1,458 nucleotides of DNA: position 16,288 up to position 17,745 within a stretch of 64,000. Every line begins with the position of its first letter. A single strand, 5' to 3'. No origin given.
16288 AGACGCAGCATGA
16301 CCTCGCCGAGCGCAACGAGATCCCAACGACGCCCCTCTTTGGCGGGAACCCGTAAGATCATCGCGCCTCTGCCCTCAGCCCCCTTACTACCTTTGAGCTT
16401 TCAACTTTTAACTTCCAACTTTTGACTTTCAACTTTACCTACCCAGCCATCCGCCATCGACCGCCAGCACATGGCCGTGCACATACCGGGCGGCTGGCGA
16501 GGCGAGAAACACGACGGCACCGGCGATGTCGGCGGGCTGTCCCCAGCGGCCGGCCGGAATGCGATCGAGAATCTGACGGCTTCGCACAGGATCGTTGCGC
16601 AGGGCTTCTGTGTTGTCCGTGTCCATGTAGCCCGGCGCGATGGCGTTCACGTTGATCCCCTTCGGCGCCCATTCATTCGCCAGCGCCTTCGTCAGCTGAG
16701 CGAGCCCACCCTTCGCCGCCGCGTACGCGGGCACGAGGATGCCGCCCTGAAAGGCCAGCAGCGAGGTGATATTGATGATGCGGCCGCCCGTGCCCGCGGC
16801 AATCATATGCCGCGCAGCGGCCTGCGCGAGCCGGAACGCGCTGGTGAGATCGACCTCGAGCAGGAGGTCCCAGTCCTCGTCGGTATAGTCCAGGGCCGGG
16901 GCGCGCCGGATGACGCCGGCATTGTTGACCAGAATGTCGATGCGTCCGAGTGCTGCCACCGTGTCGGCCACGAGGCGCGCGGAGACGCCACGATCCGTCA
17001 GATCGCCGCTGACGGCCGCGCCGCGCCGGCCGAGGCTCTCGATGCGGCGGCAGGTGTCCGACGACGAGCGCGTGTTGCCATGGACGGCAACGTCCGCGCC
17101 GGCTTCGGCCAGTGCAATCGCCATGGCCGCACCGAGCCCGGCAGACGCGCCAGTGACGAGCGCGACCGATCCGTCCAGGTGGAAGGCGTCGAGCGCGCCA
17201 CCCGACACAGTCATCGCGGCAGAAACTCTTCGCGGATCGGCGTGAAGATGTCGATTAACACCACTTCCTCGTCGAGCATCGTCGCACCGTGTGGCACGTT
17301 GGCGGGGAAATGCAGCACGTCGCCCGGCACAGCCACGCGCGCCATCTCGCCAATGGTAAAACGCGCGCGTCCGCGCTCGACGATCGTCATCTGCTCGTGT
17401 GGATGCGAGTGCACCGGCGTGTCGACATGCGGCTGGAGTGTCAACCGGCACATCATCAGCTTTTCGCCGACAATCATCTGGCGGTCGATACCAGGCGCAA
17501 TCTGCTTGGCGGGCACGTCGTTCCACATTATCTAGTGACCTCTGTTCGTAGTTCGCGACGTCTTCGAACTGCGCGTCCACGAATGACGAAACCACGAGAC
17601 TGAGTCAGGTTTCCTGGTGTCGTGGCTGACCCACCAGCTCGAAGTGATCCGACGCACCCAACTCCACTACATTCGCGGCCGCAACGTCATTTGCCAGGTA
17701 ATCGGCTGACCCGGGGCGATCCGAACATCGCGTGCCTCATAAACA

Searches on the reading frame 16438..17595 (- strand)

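Call 41: search_protein_families(library=pfam, proteins=[window:16438-17595:-], max_evalue=0.00001)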
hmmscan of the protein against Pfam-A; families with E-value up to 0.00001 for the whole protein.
window:16438-17595:- (386 aa): 3 families
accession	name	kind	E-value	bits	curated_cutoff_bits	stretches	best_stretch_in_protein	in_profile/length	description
PF13561.12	adh_short_C2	-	5.8e-62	209.8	27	1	149-383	1-235/236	Enoyl-(Acyl carrier protein) reductase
PF00106.31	adh_short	-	5.4e-55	186.3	26.6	1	144-335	2-193/195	short chain dehydrogenase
PF08659.16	KR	-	1.2e-10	42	22.6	1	144-324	2-178/180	KR domain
